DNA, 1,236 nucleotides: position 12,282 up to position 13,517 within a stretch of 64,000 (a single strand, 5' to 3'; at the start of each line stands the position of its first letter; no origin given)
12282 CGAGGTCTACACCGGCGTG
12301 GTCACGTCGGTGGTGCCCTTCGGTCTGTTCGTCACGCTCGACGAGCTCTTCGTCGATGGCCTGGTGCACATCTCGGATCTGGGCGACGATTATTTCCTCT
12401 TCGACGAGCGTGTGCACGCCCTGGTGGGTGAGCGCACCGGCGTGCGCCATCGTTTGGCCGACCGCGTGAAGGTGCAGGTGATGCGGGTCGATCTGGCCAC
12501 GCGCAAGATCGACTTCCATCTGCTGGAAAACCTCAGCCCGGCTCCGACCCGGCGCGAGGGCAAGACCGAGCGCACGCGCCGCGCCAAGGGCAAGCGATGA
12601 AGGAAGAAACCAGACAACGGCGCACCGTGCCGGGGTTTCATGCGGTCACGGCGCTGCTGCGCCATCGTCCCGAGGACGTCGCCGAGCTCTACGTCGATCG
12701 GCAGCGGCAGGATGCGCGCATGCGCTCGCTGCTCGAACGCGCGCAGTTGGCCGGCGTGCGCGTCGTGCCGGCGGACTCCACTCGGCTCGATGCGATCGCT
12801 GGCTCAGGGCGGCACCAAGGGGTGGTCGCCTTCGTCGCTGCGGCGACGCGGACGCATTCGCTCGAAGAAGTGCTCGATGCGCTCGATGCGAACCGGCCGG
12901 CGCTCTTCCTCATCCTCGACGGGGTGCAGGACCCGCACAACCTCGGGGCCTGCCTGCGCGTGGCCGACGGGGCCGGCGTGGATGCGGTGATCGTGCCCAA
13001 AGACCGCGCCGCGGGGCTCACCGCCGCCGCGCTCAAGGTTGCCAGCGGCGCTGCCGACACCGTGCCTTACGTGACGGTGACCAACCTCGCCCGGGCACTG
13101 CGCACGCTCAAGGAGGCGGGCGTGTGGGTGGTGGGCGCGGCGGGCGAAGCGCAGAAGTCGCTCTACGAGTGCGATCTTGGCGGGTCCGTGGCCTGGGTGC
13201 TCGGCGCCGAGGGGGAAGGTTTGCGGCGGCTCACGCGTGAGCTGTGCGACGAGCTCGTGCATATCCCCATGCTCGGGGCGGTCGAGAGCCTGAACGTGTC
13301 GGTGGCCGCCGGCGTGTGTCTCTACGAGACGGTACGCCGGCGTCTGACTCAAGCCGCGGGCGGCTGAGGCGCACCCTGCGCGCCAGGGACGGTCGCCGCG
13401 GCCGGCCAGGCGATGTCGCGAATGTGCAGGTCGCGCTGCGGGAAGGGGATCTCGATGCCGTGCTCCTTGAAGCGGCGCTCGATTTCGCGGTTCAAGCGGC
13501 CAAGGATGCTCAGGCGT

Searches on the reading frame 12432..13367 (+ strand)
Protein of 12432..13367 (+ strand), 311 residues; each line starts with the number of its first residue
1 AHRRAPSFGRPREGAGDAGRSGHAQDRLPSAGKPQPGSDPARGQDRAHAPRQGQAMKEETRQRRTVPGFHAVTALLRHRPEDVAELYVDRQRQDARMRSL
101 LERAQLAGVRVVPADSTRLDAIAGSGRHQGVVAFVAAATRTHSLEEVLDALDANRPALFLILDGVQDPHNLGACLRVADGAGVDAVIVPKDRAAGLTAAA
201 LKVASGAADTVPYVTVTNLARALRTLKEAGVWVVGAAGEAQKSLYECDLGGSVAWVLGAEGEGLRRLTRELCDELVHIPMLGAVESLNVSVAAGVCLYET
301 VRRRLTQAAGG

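Call 70: search_protein_families(library=pfam, proteins=[window:12432-13367:+], max_evalue=0.001)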
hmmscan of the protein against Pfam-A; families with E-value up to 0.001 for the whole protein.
window:12432-13367:+ (311 aa): 2 families
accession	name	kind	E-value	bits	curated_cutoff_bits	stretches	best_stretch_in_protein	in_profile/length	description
PF00588.24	SpoU_methylase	-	2e-42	145.1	29.7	1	158-298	2-142/142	SpoU rRNA Methylase family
PF08032.17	SpoU_sub_bind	-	4.3e-17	62.7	22.8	1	66-138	2-73/76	RNA 2'-O ribose methyltransferase substrate binding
